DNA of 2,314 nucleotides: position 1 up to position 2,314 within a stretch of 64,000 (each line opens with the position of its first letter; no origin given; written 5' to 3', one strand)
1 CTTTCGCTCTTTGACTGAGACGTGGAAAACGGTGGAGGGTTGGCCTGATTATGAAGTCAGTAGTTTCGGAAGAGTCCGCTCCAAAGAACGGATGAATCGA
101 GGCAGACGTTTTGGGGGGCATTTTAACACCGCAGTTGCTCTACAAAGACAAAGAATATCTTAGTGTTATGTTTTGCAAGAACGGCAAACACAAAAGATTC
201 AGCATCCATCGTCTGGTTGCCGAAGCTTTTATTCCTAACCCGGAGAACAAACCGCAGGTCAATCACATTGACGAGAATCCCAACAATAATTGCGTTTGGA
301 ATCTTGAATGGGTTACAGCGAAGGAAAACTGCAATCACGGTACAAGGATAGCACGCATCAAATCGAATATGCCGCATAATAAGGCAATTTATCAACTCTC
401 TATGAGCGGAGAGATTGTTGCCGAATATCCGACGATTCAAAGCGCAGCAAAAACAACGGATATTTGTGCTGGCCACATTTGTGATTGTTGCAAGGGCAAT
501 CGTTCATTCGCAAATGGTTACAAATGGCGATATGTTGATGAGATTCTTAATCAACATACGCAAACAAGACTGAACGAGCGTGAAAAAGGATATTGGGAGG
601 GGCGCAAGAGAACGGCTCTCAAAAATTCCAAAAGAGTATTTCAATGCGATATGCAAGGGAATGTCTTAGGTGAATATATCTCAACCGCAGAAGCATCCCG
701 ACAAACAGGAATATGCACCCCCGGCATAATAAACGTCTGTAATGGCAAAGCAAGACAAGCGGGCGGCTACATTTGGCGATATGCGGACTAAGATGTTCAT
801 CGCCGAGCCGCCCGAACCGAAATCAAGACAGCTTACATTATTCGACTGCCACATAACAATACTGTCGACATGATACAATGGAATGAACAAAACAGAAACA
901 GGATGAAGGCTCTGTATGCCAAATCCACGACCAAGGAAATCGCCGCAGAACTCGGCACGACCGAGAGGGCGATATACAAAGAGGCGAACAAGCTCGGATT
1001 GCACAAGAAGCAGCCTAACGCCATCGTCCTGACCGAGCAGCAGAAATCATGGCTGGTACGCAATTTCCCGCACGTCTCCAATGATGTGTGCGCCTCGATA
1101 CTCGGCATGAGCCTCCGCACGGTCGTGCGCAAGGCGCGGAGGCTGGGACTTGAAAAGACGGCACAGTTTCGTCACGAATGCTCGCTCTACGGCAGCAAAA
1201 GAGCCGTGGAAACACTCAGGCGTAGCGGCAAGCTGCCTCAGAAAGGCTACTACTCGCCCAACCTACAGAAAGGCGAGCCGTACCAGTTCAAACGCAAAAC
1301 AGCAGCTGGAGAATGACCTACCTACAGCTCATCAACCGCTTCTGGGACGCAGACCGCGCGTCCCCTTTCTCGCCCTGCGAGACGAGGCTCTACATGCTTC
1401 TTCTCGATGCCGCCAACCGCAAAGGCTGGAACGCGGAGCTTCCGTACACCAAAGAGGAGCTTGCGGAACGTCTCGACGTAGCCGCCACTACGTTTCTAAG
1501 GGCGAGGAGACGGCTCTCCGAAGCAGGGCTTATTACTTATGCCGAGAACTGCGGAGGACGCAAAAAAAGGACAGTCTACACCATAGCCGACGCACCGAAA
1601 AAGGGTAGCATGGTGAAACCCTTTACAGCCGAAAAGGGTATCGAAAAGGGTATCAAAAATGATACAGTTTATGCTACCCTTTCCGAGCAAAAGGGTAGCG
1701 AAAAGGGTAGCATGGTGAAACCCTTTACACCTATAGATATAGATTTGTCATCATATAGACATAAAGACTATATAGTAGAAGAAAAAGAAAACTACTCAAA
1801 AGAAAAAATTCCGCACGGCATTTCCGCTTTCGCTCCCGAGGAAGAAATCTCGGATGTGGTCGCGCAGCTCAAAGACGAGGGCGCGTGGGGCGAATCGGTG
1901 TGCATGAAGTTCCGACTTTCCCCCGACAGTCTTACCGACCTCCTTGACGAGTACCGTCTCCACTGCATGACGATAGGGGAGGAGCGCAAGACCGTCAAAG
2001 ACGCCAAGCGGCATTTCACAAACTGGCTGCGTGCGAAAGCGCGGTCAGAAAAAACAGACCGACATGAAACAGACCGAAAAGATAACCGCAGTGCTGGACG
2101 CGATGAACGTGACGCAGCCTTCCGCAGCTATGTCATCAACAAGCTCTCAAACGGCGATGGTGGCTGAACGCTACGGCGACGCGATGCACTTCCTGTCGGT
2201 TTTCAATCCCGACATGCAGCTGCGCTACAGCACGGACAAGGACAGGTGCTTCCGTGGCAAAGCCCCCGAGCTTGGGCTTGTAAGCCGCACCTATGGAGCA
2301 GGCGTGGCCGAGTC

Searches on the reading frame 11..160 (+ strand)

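Call 33: search_protein_families(library=pfam, alignment_id=A5, max_evalue=0.01)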
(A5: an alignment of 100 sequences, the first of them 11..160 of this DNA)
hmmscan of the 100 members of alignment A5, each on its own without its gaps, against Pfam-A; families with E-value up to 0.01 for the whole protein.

A. member 1, window:11-160:+ (50 aa): 1 family
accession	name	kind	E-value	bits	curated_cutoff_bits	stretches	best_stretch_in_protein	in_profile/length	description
PF07463.16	NUMOD4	-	2e-10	41.2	23.4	1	3-33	1-33/49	NUMOD4 motif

B. families by the number of members that match (of 100 scanned): 38 families (the first 25 are shown)
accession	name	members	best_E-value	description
PF07463.16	NUMOD4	3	1.8e-16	NUMOD4 motif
PF07453.19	NUMOD1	3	2.7e-09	NUMOD1 domain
PF13392.12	HNH_3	3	2.3e-08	HNH endonuclease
PF22083.2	I-HmuI_NUMOD-like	2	2e-08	DNA endonuclease I-HmuI-like, NUMOD-like domain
PF01555.25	N6_N4_Mtase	1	1.5e-27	DNA methylase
PF00239.26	Resolvase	1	1.8e-24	Resolvase, N terminal domain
PF06356.17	DUF1064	1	4.6e-20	Protein of unknown function (DUF1064)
PF11325.14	DUF3127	1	1.1e-19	Domain of unknown function (DUF3127)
PF01510.30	Amidase_2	1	9.4e-19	N-acetylmuramoyl-L-alanine amidase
PF25223.1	DUF7841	1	1.4e-16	Domain of unknown function (DUF7841)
PF25200.1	DUF7833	1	1.5e-15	Family of unknown function (DUF7833)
PF13102.12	Phage_int_SAM_5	1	2.5e-14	Phage integrase SAM-like domain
PF09643.15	YopX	1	4.2e-11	YopX protein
PF17293.8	Arm-DNA-bind_5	1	3.8e-08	Arm DNA-binding domain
PF13545.12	HTH_Crp_2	1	1.8e-07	Crp-like helix-turn-helix domain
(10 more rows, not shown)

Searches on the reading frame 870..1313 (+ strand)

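Call 36: search_protein_families(library=pfam, proteins=[window:870-1313:+], max_evalue=0.01)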
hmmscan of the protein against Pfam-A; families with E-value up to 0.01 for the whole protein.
window:870-1313:+ (148 aa): 8 families
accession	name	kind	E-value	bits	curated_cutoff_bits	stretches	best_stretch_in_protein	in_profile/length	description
PF04760.21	IF2_N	-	5.6e-05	23.3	25.3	1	22-53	7-38/53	Translation initiation factor IF-2, N-terminal region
PF12728.13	HTH_17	-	8.7e-05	23.2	27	0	20-40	3-23/51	Helix-turn-helix domain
PF08281.18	Sigma70_r4_2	-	0.00031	20.8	25.7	0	20-37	28-45/54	Sigma-70, region 4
PF13384.12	HTH_23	-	0.0005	20.3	24.6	0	11-37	9-36/50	Homeodomain-like domain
PF08279.18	HTH_11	-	0.0018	18.6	25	0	20-39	17-36/55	HTH domain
PF15978.11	TnsD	-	0.0025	17.3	32.4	0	10-61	189-246/355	Tn7-like transposition protein D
PF00440.29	TetR_N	-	0.0045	17.2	24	0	16-37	14-35/47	Bacterial regulatory proteins, tetR family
PF20432.4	Xre-like-HTH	-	0.0092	16.7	25.8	0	69-92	24-50/63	Antitoxin Xre-like helix-turn-helix domain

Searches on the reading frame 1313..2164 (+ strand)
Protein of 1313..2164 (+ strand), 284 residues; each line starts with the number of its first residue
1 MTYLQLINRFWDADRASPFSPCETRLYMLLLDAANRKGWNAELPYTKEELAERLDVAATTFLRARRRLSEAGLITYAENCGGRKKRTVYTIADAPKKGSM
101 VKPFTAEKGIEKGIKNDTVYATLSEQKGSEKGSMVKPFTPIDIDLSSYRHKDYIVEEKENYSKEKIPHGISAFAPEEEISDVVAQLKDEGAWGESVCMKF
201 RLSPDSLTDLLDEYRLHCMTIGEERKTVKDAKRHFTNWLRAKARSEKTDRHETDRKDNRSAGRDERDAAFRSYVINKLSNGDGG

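Call 36: search_protein_families(library=pfam, proteins=[window:1313-2164:+], max_evalue=0.01)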
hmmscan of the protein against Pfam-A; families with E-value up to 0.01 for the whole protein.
window:1313-2164:+ (284 aa): 4 families
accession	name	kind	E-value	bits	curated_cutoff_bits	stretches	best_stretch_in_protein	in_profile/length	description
PF25200.1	DUF7833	-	1.5e-15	57.3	24.3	1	183-241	1-63/63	Family of unknown function (DUF7833)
PF13545.12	HTH_Crp_2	-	1.8e-07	31.5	27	1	25-75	2-53/70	Crp-like helix-turn-helix domain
PF13412.12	HTH_24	-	0.0026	17.7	21.9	1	46-75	19-48/48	Winged helix-turn-helix DNA-binding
PF25213.1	HVO_A0261_N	-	0.0027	18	35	1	42-75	22-55/86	HVO_A0261 N-terminal domain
